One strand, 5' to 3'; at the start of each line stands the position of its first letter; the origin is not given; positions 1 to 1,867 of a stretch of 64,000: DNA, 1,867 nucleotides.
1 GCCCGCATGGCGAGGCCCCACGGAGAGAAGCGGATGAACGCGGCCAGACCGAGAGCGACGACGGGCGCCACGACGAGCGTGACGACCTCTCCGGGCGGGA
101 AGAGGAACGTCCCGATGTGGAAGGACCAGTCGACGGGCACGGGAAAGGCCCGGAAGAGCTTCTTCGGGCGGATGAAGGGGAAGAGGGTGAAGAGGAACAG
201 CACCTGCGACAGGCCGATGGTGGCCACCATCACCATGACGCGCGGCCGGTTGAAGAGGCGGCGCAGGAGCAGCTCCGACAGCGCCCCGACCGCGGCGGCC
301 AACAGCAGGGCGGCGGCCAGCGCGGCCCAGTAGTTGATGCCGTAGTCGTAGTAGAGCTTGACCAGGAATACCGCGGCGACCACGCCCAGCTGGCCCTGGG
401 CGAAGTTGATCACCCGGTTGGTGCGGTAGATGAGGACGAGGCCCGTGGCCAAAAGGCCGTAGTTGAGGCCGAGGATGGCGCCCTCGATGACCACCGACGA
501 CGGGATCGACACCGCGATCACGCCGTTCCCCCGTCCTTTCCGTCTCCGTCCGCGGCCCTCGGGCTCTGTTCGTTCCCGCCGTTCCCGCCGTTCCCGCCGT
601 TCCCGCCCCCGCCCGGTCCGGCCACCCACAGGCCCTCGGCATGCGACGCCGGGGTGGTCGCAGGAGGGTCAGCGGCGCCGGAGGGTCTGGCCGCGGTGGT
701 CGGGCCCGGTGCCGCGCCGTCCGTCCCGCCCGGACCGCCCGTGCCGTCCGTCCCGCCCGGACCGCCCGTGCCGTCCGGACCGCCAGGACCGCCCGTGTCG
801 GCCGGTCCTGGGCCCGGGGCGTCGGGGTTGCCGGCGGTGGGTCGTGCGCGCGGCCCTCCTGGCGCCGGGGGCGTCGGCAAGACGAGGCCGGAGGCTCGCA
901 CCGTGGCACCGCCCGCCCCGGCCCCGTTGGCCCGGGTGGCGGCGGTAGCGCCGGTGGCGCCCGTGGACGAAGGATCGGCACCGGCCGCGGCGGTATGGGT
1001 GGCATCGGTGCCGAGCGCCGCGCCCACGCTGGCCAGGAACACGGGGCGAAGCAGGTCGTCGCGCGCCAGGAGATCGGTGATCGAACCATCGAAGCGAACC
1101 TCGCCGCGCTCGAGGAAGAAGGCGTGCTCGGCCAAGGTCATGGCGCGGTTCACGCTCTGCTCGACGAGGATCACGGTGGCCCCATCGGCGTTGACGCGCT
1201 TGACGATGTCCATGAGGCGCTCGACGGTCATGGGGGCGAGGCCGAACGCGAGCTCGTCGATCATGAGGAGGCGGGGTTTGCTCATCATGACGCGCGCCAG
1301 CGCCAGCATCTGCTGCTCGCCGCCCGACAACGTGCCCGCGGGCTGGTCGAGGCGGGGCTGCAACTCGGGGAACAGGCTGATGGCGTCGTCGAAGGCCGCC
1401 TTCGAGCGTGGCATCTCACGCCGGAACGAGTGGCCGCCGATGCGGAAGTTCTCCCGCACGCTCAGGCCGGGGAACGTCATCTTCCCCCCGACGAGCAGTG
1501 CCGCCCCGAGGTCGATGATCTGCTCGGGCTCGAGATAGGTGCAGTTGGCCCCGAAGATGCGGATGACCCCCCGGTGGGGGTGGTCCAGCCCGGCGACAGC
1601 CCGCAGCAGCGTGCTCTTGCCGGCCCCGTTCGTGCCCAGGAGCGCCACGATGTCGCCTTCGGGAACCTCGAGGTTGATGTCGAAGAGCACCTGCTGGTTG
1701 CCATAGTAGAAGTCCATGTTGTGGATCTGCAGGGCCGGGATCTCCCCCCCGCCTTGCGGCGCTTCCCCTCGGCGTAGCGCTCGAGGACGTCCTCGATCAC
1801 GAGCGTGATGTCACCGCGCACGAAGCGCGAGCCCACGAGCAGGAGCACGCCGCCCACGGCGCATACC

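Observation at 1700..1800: A C7/G7 homopolymer separates an MFS permease frame from an ABC ATPase frame; one extra base gives a 905-aa MFS-NBD fusion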

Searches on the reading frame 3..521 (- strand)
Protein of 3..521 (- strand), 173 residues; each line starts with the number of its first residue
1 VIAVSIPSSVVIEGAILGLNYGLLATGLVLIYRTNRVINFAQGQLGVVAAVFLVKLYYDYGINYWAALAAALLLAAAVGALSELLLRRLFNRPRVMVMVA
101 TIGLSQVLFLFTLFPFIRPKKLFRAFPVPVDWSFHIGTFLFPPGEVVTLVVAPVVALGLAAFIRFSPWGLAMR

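Call 81: search_protein_families(library=pfam, proteins=[window:3-521:-], max_evalue=0.001)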
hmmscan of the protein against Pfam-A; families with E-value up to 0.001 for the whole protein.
window:3-521:- (173 aa): 1 family
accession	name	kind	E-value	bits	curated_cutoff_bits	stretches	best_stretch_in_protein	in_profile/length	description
PF02653.21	BPD_transp_2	-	1.6e-13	50.8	26.8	1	12-173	3-159/269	Branched-chain amino acid transport system / permease component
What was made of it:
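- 3..521 (-): N-terminal 173 aa of the fused LivH+LivM permease, cut off by the window edge. The start is GTG 521 (overlapping the fusion's stop as GTGA) or GTG 512. The full orthologue has two BPD_transp_2 stretches (call 81).
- On ABC transporter NBD, LivF/UrtE type (HAAT family): In the window only the first 173 aa of LivHM are visible, at 3-521 (call 81).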

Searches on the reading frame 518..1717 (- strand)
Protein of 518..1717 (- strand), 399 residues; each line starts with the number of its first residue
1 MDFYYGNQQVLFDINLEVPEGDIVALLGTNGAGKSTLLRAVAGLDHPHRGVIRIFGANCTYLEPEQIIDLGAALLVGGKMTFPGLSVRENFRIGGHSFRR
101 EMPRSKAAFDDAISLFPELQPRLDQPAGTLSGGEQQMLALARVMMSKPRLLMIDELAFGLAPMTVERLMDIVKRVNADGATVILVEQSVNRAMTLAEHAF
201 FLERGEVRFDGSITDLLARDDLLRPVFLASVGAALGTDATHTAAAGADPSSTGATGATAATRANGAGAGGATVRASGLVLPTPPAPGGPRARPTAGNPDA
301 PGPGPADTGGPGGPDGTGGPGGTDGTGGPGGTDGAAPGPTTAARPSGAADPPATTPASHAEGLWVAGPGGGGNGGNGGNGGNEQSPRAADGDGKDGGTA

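Call 14: find_encoding_contigs(protein=window:518-1717:-, flank=3000, max_places=5)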
Protein window:518-1717:- (399 aa): no gene with exactly this product is on record in the collection.
